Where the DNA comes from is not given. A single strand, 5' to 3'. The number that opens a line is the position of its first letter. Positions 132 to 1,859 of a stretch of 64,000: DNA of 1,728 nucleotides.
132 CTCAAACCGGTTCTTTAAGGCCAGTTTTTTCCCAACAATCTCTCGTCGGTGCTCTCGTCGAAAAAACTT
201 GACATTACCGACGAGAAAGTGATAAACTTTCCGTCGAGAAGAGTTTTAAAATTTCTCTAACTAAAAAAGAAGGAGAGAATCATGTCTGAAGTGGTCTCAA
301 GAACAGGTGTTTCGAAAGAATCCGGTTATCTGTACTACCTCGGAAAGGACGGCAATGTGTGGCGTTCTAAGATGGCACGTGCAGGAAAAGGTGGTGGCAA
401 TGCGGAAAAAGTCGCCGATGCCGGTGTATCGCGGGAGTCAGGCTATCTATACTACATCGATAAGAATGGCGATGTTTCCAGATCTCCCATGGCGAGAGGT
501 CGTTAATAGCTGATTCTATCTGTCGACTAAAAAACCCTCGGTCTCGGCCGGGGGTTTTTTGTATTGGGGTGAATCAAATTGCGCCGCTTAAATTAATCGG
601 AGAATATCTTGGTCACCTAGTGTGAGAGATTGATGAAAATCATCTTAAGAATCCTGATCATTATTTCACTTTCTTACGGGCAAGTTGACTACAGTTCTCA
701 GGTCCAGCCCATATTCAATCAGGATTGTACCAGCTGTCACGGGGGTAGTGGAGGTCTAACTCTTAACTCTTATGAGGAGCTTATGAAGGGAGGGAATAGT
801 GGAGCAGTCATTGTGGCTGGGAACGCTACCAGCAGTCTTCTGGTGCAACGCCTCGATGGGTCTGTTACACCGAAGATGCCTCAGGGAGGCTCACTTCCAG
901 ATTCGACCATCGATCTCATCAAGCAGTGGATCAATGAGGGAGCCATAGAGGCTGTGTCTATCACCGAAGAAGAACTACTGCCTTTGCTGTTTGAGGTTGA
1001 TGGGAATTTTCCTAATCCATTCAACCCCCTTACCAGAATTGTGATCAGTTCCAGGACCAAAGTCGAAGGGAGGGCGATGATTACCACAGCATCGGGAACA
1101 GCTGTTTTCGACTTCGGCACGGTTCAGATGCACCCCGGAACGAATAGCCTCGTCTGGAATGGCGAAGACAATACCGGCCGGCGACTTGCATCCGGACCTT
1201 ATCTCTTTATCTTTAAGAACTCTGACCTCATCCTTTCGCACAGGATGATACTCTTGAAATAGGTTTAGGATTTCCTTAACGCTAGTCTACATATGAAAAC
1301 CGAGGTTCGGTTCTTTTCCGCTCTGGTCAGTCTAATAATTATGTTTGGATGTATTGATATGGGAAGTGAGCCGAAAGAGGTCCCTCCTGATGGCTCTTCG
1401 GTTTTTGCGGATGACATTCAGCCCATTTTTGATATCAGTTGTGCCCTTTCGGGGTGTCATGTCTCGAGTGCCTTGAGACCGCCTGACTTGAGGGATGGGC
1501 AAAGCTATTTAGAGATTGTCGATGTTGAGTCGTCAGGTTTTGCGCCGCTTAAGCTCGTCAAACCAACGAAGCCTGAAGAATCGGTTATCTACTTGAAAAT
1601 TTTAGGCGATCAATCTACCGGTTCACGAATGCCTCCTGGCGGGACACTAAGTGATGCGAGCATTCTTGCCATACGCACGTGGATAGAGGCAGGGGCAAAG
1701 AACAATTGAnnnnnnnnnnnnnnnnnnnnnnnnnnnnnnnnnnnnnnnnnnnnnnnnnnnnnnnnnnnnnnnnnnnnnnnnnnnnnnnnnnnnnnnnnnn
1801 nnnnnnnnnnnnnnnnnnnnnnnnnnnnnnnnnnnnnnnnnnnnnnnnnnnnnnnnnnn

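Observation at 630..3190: Four-gene haem-protein / beta-barrel operon: candidate outer-membrane electron conduit with Cyc2/Cyc1-like logic in an FCB-type genome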

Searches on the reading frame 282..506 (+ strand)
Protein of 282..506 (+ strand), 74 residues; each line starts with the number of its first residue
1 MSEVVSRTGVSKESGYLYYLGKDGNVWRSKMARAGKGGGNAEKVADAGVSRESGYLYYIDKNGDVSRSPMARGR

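Call 3: search_protein_families(library=pfam, proteins=[window:282-506:+], max_evalue=1)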
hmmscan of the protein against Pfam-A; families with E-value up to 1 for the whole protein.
window:282-506:+ (74 aa): 4 families
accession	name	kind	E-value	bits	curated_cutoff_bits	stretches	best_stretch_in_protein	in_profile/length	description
PF04703.18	FaeA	-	0.0039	17.9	20.7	1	54-73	34-53/62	FaeA-like protein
PF00440.29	TetR_N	-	0.022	15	24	0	1-23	19-41/47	Bacterial regulatory proteins, tetR family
PF19127.6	Choline_bind_3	-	0.076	13.4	27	0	8-30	22-46/47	Choline-binding repeat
PF00397.32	WW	-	0.13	12.7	26.9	0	49-62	9-22/31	WW domain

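Call 4: search_protein_families(library=ncbifam, proteins=[window:282-506:+], max_evalue=1)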
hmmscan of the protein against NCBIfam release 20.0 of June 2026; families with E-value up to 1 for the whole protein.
window:282-506:+ (74 aa): 1 family
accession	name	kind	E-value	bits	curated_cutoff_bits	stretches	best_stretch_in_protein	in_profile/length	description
NF003738.0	PRK05333.1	equivalog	0.15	10.9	305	0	45-69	33-57/295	NAD-dependent protein deacetylase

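Call 83: search_solved_structures(query=window:282-506:+, max_evalue=10)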
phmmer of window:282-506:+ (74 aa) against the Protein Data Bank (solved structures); distinct sequences matched with E-value up to 10: 18.
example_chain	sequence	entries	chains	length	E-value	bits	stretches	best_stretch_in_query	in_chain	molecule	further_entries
6tji_A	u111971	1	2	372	8.7e-07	32.5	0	10-63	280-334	Cake10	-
6tjg_A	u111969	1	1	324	7.9e-06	29.4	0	10-63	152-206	Cake8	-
6tjf_A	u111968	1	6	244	0.00021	24.9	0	10-63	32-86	Cake6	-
6tje_A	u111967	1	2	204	0.00098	22.8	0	10-63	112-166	Cake5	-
6tjd_A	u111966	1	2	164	0.008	19.9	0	10-63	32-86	Cake4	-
6tjc_A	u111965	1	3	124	0.12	16.2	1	10-63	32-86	Cake3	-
3oeu_F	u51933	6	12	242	0.61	14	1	9-43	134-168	Proteasome component C1 | Probable proteasome subunit alpha type-7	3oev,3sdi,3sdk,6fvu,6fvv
6ef1_G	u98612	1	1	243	0.61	14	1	9-43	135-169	Probable proteasome subunit alpha type-7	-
1g65_F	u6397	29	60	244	0.62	13.9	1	9-43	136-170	Proteasome component C1 | 20S PROTEASOME | PRE10 isoform 1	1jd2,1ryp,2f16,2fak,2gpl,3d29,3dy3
6fvt_g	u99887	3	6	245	0.62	13.9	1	9-43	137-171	Probable proteasome subunit alpha type-7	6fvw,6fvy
6ef0_G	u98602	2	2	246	0.62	13.9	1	9-43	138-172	Probable proteasome subunit alpha type-7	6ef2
1g0u_F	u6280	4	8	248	0.63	13.9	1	9-43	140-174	PROTEASOME COMPONENT C1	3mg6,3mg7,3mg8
3wxr_G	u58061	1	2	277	0.72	13.7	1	9-43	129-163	Probable proteasome subunit alpha type-7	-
1fnt_G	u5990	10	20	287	0.76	13.7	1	9-43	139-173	PROTEASOME COMPONENT C1 | Probable proteasome subunit alpha type-7 | PRE10 isoform 1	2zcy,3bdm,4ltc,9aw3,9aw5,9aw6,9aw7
10mt_G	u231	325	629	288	0.76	13.6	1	9-43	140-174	Proteasome subunit alpha type-7 | Proteasome component C1 | Probable proteasome subunit alpha type-7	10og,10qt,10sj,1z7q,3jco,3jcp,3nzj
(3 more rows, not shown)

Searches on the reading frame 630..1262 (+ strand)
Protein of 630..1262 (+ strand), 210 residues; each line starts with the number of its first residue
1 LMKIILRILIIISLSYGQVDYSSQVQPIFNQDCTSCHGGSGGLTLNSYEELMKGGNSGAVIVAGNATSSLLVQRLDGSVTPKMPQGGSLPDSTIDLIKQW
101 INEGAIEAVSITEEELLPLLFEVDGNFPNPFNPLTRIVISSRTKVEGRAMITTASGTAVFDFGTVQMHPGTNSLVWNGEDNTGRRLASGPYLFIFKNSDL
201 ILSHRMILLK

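Call 3: search_protein_families(library=pfam, proteins=[window:630-1262:+], max_evalue=1)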
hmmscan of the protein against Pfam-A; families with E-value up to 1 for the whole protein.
window:630-1262:+ (210 aa): 5 families
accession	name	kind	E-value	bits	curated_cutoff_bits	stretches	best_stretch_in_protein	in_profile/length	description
PF07635.16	PSCyt1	-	4.8e-09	37.1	22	1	33-84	1-56/59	Planctomycete cytochrome C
PF13860.13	FlgD_ig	-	8e-05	23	27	1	149-193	27-71/79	FlgD Ig-like domain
PF13442.11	Cytochrome_CBB3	-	0.00043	21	27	1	26-101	7-68/68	Cytochrome C oxidase, cbb3-type, subunit III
PF00034.26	Cytochrom_C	-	0.027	16.2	21.3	1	26-102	5-87/90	Cytochrome c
PF22297.1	PccH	-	0.059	13.9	24.4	1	21-48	2-28/133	PccH Cytochrome c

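Call 4: search_protein_families(library=ncbifam, proteins=[window:630-1262:+], max_evalue=1)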
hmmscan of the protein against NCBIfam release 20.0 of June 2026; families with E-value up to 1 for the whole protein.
window:630-1262:+ (210 aa): 10 families
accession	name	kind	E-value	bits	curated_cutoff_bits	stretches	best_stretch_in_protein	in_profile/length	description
NF005176.1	PRK06655.1-1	equivalog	0.00093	19.2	230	1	143-194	95-146/197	flagellar hook assembly protein FlgD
NF009453.0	PRK12813.1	equivalog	0.0038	16.8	264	1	163-196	139-172/223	flagellar basal body rod modification protein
NF047812.1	LIC11213_lipo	equivalog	0.0078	16.4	100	1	26-78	45-95/118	LIC11213 family lipoprotein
TIGR03806.1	chp_HNE_0200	subfamily_domain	0.0079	15.4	313.3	1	54-103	259-313/314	SO2930 family diheme c-type cytochrome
NF033707.1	T9SS_sortase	equivalog_domain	0.0082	13.8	420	1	126-193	1001-1073/1095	type IX secretion system sortase PorU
NF009277.0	PRK12634.1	equivalog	0.013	15.6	333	1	150-199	127-176/221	flagellar basal body rod modification protein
NF052339.1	hydrazine_alpha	equivalog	0.013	13.4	800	1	18-73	667-719/804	hydrazine synthase subunit alpha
NF045774.1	cytochro_C551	exception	0.025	14.5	118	1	21-39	38-56/110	cytochrome c551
NF045930.1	Cytc6PetJCyano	equivalog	0.029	14.3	135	1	18-41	24-47/110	cytochrome c6 PetJ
NF052228.1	T9SS_PorZ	equivalog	0.11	10.9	260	1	150-199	700-744/757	type IX secretion system anionic LPS delivery protein PorZ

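Call 84: search_solved_structures(query=window:630-1262:+, max_evalue=1)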
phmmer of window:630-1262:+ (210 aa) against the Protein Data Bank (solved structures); distinct sequences matched with E-value up to 1: 3.
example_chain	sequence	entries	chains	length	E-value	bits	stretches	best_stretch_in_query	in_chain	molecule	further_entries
3dmi_A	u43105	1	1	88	0.049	16.5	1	26-100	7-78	cytochrome c6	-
3c12_A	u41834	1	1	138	0.11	15.3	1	150-196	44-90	Flagellar protein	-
4rlr_A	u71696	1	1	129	0.48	13.2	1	17-44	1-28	Cytochrome c, 1 heme-binding site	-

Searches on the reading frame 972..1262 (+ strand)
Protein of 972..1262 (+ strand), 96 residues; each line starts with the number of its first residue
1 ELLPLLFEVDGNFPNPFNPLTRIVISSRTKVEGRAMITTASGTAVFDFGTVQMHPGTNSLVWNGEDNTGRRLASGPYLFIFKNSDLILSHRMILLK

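Call 68: search_protein_families(library=ncbifam, proteins=[window:972-1262:+], max_evalue=10)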
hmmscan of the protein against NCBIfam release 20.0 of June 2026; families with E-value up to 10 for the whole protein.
window:972-1262:+ (96 aa): 7 families
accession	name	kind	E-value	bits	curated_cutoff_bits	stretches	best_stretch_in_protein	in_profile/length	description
NF005176.1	PRK06655.1-1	equivalog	0.00019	21.4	230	1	29-80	95-146/197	flagellar hook assembly protein FlgD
NF009453.0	PRK12813.1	equivalog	0.00074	19.1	264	1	35-82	127-172/223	flagellar basal body rod modification protein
NF033707.1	T9SS_sortase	equivalog_domain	0.0015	16.2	420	1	12-79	1001-1073/1095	type IX secretion system sortase PorU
NF009277.0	PRK12634.1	equivalog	0.0028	17.8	333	1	36-85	127-176/221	flagellar basal body rod modification protein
NF052228.1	T9SS_PorZ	equivalog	0.02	13.3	260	1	35-85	699-744/757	type IX secretion system anionic LPS delivery protein PorZ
TIGR04183.1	Por_Secre_tail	domain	0.067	13.2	23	1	13-93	2-70/72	T9SS type A sorting domain-containing protein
NF009276.0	PRK12633.1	equivalog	0.13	12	383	1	28-82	128-180/234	flagellar basal body rod modification protein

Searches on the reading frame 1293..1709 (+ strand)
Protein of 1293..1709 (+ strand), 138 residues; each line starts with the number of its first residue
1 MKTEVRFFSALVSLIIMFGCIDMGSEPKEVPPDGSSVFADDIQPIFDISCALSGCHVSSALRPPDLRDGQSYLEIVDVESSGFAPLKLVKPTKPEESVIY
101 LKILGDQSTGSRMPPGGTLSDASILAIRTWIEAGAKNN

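Call 3: search_protein_families(library=pfam, proteins=[window:1293-1709:+], max_evalue=1)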
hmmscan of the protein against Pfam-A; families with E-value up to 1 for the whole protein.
window:1293-1709:+ (138 aa): 0 families

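Call 4: search_protein_families(library=ncbifam, proteins=[window:1293-1709:+], max_evalue=1)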
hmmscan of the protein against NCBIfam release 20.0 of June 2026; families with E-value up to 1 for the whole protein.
window:1293-1709:+ (138 aa): 0 families
